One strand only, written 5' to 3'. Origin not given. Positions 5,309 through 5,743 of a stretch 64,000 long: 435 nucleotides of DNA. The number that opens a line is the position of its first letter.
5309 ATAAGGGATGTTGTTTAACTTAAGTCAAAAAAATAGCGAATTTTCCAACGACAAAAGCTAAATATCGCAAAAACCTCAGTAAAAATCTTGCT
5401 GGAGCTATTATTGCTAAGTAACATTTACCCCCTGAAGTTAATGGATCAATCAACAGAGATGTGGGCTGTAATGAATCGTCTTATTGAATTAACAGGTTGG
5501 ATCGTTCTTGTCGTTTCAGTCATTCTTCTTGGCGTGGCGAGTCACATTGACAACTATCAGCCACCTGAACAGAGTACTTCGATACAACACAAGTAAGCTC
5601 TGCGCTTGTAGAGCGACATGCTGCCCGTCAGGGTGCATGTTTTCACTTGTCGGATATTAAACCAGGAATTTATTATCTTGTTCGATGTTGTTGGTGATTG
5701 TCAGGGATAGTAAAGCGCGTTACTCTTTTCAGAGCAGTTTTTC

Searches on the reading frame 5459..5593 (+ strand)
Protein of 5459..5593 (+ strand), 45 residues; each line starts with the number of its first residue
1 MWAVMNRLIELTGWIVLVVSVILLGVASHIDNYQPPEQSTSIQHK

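Call 15: search_protein_families(library=ncbifam, proteins=[window:5459-5593:+, window:5471-5593:+], max_evalue=1)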
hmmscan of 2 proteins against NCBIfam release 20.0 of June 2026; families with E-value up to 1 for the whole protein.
seq(45 aa): 2 families
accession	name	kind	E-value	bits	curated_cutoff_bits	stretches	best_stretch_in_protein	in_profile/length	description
NF033231.1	small_Blr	equivalog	6.6e-26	89.5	40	1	6-45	1-40/40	division septum protein Blr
NF033853.2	KPN_two_small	subfamily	0.034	13.8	33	1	13-27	2-16/37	small membrane protein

seq(41 aa): 2 families
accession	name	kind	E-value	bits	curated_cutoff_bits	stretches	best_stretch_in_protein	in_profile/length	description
NF033231.1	small_Blr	equivalog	5e-26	89.9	40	1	2-41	1-40/40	division septum protein Blr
NF033853.2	KPN_two_small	subfamily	0.028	14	33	1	9-23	2-16/37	small membrane protein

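Call 16: search_protein_families(library=pfam, proteins=[window:5459-5593:+, window:5471-5593:+], max_evalue=1)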
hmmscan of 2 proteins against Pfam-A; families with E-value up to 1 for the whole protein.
seq(45 aa): 2 families
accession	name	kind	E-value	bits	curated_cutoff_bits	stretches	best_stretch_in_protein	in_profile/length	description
PF24673.1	Blr_divisome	-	6.8e-25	86.7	27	1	5-45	1-41/41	Divisome-associated membrane protein Blr family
PF13129.11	DUF3953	-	0.26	11.5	22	1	11-27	23-39/41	Protein of unknown function (DUF3953)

seq(41 aa): 2 families
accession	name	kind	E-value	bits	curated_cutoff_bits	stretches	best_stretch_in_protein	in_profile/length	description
PF24673.1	Blr_divisome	-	5e-25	87.2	27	1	1-41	1-41/41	Divisome-associated membrane protein Blr family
PF13129.11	DUF3953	-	0.21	11.8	22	1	7-23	23-39/41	Protein of unknown function (DUF3953)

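Call 30: find_homologous_proteins(query=window:5459-5593:+, max_evalue=0.001)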
Query seq(45 aa) (45 aa): 89 proteins with E <= 0.001 among 92 candidates.
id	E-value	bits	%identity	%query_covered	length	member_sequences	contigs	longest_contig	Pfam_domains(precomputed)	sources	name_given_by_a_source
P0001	5.0e-20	86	93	100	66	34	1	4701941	PF24673.2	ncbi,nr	ncbi:beta-lactam resistance family protein [Escherichia coli]|nr:beta-lactam resistance family prote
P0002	9.4e-19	82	91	100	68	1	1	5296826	PF24673.2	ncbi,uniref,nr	ncbi:hypothetical protein EIMP300_50990 [Escherichia coli]|uniref:Beta-lactam resistance protein n=1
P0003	1.8e-17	78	93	91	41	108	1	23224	PF24673.2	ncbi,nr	ncbi:TPA: division septum protein Blr [Escherichia coli]|nr:division septum protein Blr [Escherichia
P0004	9.9e-17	76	93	91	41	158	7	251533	PF24673.2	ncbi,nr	ncbi:division septum protein Blr [Escherichia coli]|nr:division septum protein Blr [Escherichia coli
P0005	1.5e-16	75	93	91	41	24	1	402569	PF24673.2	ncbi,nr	ncbi:division septum protein Blr [Escherichia coli]|nr:division septum protein Blr [Escherichia coli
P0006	1.9e-16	75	93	91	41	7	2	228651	PF24673.2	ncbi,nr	ncbi:division septum protein Blr [Escherichia coli]|nr:division septum protein Blr [Escherichia coli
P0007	2.6e-16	75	84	100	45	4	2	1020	PF24673.2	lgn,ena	-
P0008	3.0e-16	75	82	100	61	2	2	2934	PF24673.2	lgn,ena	-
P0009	4.0e-16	74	84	100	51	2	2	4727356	PF24673.2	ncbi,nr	ncbi:division septum protein Blr [Citrobacter koseri]|nr:division septum protein Blr [Citrobacter ko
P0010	5.4e-16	74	78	100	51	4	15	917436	PF24673.2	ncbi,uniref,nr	ncbi:division septum protein Blr [Salmonella enterica subsp. enterica serovar Hermannswerder]|uniref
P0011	5.5e-16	74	95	87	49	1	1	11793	PF24673.2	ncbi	ncbi:division septum protein Blr, partial [Escherichia coli]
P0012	7.8e-16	73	81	91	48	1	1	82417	PF24673.2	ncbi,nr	ncbi:division septum protein Blr [Escherichia coli]|nr:division septum protein Blr [Escherichia coli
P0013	8.8e-16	73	93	89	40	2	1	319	PF24673.2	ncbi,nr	ncbi:division septum protein Blr, partial [Escherichia coli]|nr:division septum protein Blr [Escheri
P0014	4.1e-15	71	76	100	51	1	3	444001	PF24673.2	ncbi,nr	ncbi:division septum protein Blr [Salmonella enterica subsp. enterica]|nr:division septum protein Bl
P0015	4.2e-15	71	76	100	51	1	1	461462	PF24673.2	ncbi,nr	ncbi:division septum protein Blr [Salmonella enterica]|nr:division septum protein Blr [Salmonella en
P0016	4.2e-15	71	76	100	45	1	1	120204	PF24673.2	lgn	-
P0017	5.6e-15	71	85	91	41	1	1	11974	PF24673.2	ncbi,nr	ncbi:division septum protein Blr [Shigella sonnei]|nr:division septum protein Blr [Shigella sonnei]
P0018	1.0e-14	70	73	100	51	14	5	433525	PF24673.2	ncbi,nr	ncbi:division septum protein Blr [Salmonella enterica subsp. enterica serovar Typhimurium]|nr:divisi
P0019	1.4e-14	69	73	100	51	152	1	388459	PF24673.2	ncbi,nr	ncbi:division septum protein Blr [Salmonella enterica subsp. arizonae]|nr:division septum protein Bl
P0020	1.7e-14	69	76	100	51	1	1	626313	PF24673.2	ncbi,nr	ncbi:division septum protein Blr [Salmonella enterica]|nr:division septum protein Blr [Salmonella en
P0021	2.0e-14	69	88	91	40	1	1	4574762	PF24673.2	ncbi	ncbi:division septum protein Blr [Escherichia coli]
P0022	2.3e-14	69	76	100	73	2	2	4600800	PF24673.2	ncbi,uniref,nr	ncbi:hypothetical protein SARI_01519 [Salmonella enterica subsp. arizonae serovar 62:z4,z23:-]|unire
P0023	2.3e-14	69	73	100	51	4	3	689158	PF24673.2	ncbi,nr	ncbi:division septum protein Blr [Salmonella enterica subsp. enterica serovar Rubislaw]|nr:division 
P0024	3.1e-14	68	78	100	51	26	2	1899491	PF24673.2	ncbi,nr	ncbi:division septum protein Blr [Citrobacter sp. On2M]|nr:division septum protein Blr [Citrobacter 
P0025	3.2e-14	68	80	98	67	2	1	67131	PF24673.2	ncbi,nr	ncbi:beta-lactam resistance membrane protein [Shigella flexneri 1235-66]|nr:beta-lactam resistance m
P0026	3.4e-14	68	80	98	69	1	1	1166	PF24673.2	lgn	-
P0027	3.4e-14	68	80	91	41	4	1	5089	PF24673.2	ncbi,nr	ncbi:division septum protein Blr [Salmonella enterica]|nr:division septum protein Blr [Salmonella en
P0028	4.3e-14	68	76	100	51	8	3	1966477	PF24673.2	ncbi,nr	ncbi:division septum protein Blr [Citrobacter freundii]|nr:division septum protein Blr [Citrobacter 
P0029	4.5e-14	68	71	100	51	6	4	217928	PF24673.2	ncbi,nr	ncbi:division septum protein Blr [Salmonella enterica subsp. diarizonae serovar 53:z10:z]|nr:divisio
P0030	4.6e-14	68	83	91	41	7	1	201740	PF24673.2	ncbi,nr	ncbi:TPA: division septum protein Blr [Escherichia fergusonii]|nr:division septum protein Blr [Esche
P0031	4.7e-14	68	80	91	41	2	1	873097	PF24673.2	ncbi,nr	ncbi:division septum protein Blr [Salmonella enterica]|nr:division septum protein Blr [Salmonella en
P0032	4.7e-14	68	85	91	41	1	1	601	PF24673.2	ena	-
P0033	4.7e-14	68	100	78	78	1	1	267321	PF24673.2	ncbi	ncbi:division septum protein Blr [Escherichia coli]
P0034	4.8e-14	68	73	100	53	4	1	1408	PF24673.2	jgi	-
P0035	6.5e-14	67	97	80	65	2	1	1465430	PF24673.2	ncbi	-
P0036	9.4e-14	67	78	91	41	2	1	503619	PF24673.2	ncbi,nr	ncbi:division septum protein Blr [Salmonella enterica]|nr:division septum protein Blr [Salmonella en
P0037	9.4e-14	67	80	91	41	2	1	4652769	PF24673.2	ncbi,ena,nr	ncbi:division septum protein Blr [Citrobacter sp. R56]|nr:division septum protein Blr [Citrobacter s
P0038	9.9e-14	67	78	91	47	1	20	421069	PF24673.2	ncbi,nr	ncbi:division septum protein Blr, partial [Salmonella enterica]|nr:division septum protein Blr [Salm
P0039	1.2e-13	67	78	91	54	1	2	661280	PF24673.2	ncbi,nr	ncbi:division septum protein Blr [Salmonella enterica]|nr:division septum protein Blr [Salmonella en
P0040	1.6e-13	66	78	89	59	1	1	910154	PF24673.2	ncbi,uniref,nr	ncbi:TPA: division septum protein Blr [Salmonella enterica]|uniref:Division septum protein Blr n=3 T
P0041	1.6e-13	66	78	91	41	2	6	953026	PF24673.2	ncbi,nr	ncbi:division septum protein Blr [Salmonella enterica]|nr:division septum protein Blr [Salmonella en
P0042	3.3e-13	65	76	100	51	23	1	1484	PF24673.2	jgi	-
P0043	3.8e-13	65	78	91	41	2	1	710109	PF24673.2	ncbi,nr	ncbi:TPA: division septum protein Blr [Salmonella enterica]|nr:division septum protein Blr [Salmonel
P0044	5.6e-13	64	74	96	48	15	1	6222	PF24673.2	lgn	-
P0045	1.3e-12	63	80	91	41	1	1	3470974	PF24673.2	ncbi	ncbi:division septum protein Blr [Enterobacter sp. BNK-9]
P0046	1.4e-12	63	73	100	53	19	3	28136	PF24673.2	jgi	-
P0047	1.6e-12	63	84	84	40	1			PF24673.2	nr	nr:division septum protein Blr [Citrobacter koseri]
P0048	1.8e-12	63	71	100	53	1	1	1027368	PF24673.2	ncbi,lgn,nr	ncbi:division septum protein Blr [Enterobacteriaceae bacterium RIT714]|nr:division septum protein Bl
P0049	1.8e-12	63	76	91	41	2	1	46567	PF24673.2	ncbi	ncbi:division septum protein Blr [Intestinirhabdus alba]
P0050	2.0e-12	63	71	100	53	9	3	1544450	PF24673.2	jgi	-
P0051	2.2e-12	63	71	100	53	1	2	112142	PF24673.2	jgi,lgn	jgi:divisome-associated membrane protein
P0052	2.5e-12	62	73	100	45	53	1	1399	PF24673.2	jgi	-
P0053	2.8e-12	62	78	91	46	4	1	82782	PF24673.2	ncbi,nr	ncbi:beta-lactam resistance protein [Enterobacter cloacae]|nr:beta-lactam resistance protein [Entero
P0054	2.9e-12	62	69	100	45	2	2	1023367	PF24673.2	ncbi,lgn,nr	ncbi:division septum protein Blr [Enterobacter sp. ENT03]|nr:division septum protein Blr [Enterobact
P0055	3.3e-12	62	73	100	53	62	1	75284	PF24673.2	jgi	jgi:hypothetical protein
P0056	4.9e-12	62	78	91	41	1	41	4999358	PF24673.2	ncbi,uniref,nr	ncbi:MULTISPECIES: division septum protein Blr [Enterobacter]|uniref:Division septum protein Blr n=1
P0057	8.0e-12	61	73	100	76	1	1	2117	PF24673.2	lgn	-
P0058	8.1e-12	61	73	100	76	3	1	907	PF24673.2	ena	-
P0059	1.0e-11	61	80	89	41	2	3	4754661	PF24673.2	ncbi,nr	ncbi:division septum protein Blr [Enterobacter bugandensis]|nr:division septum protein Blr [Enteroba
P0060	1.1e-11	60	73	89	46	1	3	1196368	PF24673.2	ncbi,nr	ncbi:TPA: division septum protein Blr [Salmonella enterica subsp. enterica serovar Infantis]|nr:divi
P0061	1.1e-11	60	71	100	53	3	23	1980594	PF24673.2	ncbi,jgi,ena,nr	ncbi:beta-lactam resistance protein [Enterobacter asburiae]|jgi:hypothetical protein|nr:division sep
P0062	1.5e-11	60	67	100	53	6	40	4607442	PF24673.2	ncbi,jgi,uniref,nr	ncbi:division septum protein Blr [Lelliottia sp. F153]|jgi:hypothetical protein|uniref:Division sept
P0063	1.7e-11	60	81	82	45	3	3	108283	PF24673.2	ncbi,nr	ncbi:TPA: division septum protein Blr [Enterobacter cancerogenus]|nr:division septum protein Blr [En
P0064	2.2e-11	60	79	84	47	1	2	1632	PF24673.2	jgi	jgi:hypothetical protein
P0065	3.9e-11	59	79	84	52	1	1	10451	PF24673.2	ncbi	ncbi:MAG: division septum protein Blr [Leclercia sp.]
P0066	1.4e-10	57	71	91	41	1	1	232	PF24673.2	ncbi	ncbi:division septum protein Blr [Salmonella enterica]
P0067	3.6e-10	56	78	82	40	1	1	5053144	PF24673.2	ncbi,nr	ncbi:division septum protein Blr [Citrobacter portucalensis]|nr:division septum protein Blr [Citroba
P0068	5.1e-10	55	100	67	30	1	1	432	PF24673.2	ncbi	ncbi:division septum protein Blr, partial [Enterobacter hormaechei]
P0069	3.5e-9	53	100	64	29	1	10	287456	PF24673.2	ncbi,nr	ncbi:TPA: division septum protein Blr [Escherichia coli]|nr:division septum protein Blr [Escherichia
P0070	4.3e-8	49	100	62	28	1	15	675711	PF24673.2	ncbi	ncbi:division septum protein Blr, partial [Escherichia coli]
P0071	9.3e-8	48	93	60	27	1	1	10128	PF24673.2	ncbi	ncbi:TPA: division septum protein Blr, partial [Escherichia coli]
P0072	1.0e-7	48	90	64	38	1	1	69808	PF24673.2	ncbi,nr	ncbi:division septum protein Blr [Escherichia coli]|nr:division septum protein Blr [Escherichia coli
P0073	2.6e-7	47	89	62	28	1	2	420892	PF24673.2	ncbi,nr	ncbi:TPA: division septum protein Blr, partial [Salmonella enterica subsp. enterica]|nr:division sep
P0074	3.2e-7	47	100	60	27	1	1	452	PF24673.2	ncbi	ncbi:division septum protein Blr, partial [Escherichia coli]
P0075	1.3e-6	45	85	60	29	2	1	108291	PF24673.2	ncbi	ncbi:division septum protein Blr, partial [Escherichia coli]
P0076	1.5e-6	45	79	64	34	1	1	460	PF24673.2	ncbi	ncbi:division septum protein Blr, partial [Escherichia coli]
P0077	1.7e-6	45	89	60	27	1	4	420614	PF24673.2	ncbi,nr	ncbi:TPA: division septum protein Blr, partial [Salmonella enterica subsp. enterica serovar Dublin]|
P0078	1.8e-6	44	92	56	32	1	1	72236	PF24673.2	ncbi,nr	ncbi:TPA: division septum protein Blr [Escherichia coli]|nr:division septum protein Blr [Escherichia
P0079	2.3e-6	44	92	56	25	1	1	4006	PF24673.2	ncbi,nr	ncbi:TPA: division septum protein Blr, partial [Shigella sonnei]|nr:division septum protein Blr [Shi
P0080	3.2e-6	44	100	58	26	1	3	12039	PF24673.2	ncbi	ncbi:TPA: division septum protein Blr, partial [Shigella sonnei]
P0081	3.2e-6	44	80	67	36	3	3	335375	PF24673.2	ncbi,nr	ncbi:division septum protein Blr, partial [Salmonella enterica]|nr:division septum protein Blr [Salm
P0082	4.2e-6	43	92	53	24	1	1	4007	PF24673.2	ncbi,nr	ncbi:division septum protein Blr, partial [Escherichia coli]|nr:division septum protein Blr [Escheri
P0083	5.1e-6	43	100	60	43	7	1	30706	PF24673.2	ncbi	ncbi:MAG: Beta-lactam resistance protein, partial [Escherichia coli DORA_A_5_14_21]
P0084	9.5e-6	42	100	56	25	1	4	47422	PF24673.2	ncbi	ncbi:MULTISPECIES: division septum protein Blr, partial [Enterobacteriaceae]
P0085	1.7e-5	41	88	58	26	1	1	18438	PF24673.2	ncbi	ncbi:division septum protein Blr, partial [Salmonella enterica subsp. enterica serovar Schwarzengrun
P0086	4.8e-5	40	88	56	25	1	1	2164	PF24673.2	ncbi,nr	ncbi:TPA: division septum protein Blr, partial [Salmonella enterica]|nr:division septum protein Blr 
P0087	1.3e-4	39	81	60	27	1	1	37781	PF24673.2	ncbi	ncbi:division septum protein Blr, partial [Salmonella enterica]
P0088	1.5e-4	39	100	53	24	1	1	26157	PF24673.2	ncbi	ncbi:division septum protein Blr, partial [Escherichia coli]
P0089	5.2e-4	37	88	53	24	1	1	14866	PF24673.2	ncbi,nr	ncbi:division septum protein Blr, partial [Salmonella enterica subsp. enterica serovar Dublin]|nr:di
